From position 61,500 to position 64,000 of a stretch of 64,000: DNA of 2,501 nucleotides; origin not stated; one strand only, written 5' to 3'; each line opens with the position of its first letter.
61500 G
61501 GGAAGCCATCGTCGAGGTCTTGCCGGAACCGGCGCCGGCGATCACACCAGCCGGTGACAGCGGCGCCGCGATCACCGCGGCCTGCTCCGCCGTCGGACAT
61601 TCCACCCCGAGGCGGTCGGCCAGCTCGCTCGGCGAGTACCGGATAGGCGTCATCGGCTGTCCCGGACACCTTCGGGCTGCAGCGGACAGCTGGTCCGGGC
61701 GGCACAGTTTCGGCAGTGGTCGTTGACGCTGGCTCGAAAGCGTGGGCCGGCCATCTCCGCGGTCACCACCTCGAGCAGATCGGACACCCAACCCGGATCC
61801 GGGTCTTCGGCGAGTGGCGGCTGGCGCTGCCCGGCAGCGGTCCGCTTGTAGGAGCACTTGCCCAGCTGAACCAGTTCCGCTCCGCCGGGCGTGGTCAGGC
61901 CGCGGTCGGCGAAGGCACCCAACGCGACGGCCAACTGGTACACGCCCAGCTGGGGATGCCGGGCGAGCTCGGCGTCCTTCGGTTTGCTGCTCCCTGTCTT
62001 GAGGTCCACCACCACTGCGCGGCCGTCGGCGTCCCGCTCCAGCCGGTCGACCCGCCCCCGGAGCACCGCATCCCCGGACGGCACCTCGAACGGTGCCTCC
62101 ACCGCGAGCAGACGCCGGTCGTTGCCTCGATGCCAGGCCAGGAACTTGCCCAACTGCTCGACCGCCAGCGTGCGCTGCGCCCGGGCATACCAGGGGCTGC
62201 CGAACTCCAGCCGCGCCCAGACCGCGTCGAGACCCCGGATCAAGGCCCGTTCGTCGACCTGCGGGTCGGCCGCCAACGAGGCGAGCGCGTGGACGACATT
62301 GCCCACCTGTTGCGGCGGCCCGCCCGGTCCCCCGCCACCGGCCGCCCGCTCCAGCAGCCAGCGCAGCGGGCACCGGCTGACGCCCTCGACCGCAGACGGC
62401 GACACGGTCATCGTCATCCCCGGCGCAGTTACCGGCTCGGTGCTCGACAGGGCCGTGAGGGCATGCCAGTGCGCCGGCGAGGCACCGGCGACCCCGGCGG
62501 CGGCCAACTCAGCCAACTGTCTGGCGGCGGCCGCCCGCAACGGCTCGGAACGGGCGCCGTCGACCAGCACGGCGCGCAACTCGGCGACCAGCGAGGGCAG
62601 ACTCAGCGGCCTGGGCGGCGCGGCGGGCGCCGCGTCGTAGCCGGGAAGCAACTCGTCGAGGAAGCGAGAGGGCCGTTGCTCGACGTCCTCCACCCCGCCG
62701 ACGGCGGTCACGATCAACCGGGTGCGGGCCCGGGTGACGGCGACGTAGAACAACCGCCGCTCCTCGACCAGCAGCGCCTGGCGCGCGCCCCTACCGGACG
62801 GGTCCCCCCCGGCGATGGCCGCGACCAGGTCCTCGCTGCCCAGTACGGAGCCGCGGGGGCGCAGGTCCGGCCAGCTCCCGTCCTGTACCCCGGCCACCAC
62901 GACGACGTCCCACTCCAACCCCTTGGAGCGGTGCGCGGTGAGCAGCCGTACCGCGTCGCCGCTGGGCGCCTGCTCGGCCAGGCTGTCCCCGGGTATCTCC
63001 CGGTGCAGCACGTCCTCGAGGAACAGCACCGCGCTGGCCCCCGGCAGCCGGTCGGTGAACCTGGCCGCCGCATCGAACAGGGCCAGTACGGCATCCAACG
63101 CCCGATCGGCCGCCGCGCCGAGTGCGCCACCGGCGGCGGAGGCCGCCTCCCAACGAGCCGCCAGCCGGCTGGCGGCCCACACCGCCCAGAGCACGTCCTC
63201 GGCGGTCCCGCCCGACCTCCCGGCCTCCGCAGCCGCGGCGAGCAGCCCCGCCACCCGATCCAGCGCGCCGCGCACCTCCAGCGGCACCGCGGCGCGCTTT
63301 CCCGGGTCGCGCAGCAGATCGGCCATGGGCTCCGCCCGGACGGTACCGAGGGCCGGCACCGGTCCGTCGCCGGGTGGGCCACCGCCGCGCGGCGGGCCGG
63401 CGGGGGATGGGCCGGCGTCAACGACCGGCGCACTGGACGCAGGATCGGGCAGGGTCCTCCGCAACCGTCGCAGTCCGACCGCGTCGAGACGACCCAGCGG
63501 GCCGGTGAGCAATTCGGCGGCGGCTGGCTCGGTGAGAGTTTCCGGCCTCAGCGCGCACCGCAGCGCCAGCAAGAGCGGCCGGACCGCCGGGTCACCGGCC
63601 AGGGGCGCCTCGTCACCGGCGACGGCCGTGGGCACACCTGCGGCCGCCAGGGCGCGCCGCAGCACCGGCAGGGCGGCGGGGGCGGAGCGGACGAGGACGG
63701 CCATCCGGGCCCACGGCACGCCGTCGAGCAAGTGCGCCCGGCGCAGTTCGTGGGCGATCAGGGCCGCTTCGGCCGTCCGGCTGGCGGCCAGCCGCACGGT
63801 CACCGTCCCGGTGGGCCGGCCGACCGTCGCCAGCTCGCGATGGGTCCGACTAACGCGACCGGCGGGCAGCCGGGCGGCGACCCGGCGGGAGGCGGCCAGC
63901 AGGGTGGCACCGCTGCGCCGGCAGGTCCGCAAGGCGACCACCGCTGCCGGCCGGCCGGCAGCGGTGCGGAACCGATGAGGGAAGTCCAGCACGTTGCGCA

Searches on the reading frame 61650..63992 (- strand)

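Call 66: search_protein_families(library=pfam, max_evalue=0.0001, proteins=[window:61650-63992:-])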
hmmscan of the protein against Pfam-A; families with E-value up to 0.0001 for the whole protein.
window:61650-63992:- (780 aa): 3 families
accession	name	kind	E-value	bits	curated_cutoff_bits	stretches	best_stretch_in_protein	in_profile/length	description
PF12705.13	PDDEXK_1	-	3.6e-42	145.4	22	1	529-770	1-247/247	PD-(D/E)XK nuclease superfamily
PF13361.12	UvrD_C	-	5.3e-22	79.2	25.6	1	339-430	278-347/350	UvrD-like helicase C-terminal domain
PF13538.12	UvrD_C_2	-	9.5e-11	41.8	27.4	0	410-428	33-51/52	UvrD-like helicase C-terminal domain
